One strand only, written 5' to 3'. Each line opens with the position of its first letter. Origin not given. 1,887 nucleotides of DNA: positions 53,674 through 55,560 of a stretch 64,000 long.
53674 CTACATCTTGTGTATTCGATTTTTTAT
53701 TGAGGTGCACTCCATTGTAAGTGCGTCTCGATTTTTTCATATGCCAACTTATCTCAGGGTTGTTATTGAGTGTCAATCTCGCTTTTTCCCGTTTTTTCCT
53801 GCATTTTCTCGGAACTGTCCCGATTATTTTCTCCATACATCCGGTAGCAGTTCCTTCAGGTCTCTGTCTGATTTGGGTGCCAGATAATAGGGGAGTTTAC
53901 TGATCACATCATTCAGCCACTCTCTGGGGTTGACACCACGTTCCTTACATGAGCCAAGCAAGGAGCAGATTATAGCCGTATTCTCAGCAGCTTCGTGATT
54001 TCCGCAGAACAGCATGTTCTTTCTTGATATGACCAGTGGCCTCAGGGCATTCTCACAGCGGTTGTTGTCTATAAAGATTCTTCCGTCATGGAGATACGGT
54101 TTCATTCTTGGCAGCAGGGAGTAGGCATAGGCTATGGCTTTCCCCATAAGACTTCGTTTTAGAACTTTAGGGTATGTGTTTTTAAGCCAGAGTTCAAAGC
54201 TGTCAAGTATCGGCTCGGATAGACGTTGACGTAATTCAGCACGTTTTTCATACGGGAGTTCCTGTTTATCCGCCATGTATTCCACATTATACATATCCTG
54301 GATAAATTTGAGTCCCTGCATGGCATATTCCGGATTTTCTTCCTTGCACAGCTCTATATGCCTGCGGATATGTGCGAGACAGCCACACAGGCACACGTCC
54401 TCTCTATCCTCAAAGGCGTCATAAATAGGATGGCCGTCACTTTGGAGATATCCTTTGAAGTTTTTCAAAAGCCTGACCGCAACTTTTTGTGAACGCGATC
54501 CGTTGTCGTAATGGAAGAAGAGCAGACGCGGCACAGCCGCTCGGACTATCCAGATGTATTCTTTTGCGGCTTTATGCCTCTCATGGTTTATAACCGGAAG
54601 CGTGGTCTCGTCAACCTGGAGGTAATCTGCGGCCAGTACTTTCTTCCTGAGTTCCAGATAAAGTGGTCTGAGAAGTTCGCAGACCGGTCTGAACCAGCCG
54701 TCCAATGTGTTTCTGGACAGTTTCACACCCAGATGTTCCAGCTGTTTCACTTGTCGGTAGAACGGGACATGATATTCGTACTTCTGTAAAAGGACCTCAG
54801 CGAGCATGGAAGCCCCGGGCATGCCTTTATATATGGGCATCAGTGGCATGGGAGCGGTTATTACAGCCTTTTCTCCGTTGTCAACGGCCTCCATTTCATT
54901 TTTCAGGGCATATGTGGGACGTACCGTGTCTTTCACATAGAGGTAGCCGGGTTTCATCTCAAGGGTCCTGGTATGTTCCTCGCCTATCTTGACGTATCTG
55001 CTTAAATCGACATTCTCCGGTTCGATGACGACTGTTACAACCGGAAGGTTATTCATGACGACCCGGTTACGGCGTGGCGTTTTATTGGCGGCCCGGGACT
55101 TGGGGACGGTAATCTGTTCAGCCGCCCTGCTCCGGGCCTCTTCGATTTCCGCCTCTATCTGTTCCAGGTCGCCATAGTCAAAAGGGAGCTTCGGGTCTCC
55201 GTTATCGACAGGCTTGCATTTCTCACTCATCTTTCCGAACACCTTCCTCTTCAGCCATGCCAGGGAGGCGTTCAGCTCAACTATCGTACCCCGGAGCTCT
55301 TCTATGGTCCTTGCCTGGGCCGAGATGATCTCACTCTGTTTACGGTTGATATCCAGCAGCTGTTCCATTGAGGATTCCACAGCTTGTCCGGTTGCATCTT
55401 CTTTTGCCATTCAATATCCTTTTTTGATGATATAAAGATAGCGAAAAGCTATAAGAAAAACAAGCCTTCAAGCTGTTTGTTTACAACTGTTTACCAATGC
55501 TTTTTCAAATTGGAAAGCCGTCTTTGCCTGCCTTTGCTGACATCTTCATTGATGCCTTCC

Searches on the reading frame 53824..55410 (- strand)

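Call 62: search_protein_families(library=pfam, max_evalue=0.00001, proteins=[window:53824-55410:-])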
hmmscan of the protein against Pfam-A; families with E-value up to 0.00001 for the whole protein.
window:53824-55410:- (528 aa): 3 families
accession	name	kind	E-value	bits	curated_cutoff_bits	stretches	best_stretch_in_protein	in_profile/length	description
PF03050.20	DDE_Tnp_IS66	-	1.4e-85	287.6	23.1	1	195-476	1-283/284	Transposase IS66 family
PF13817.11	DDE_Tnp_IS66_C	-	1.7e-08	35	30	1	483-523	1-38/39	IS66 C-terminal element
PF13007.12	LZ_Tnp_IS66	-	3.3e-08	34.6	22.9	1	46-127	2-71/71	Transposase C of IS166 homeodomain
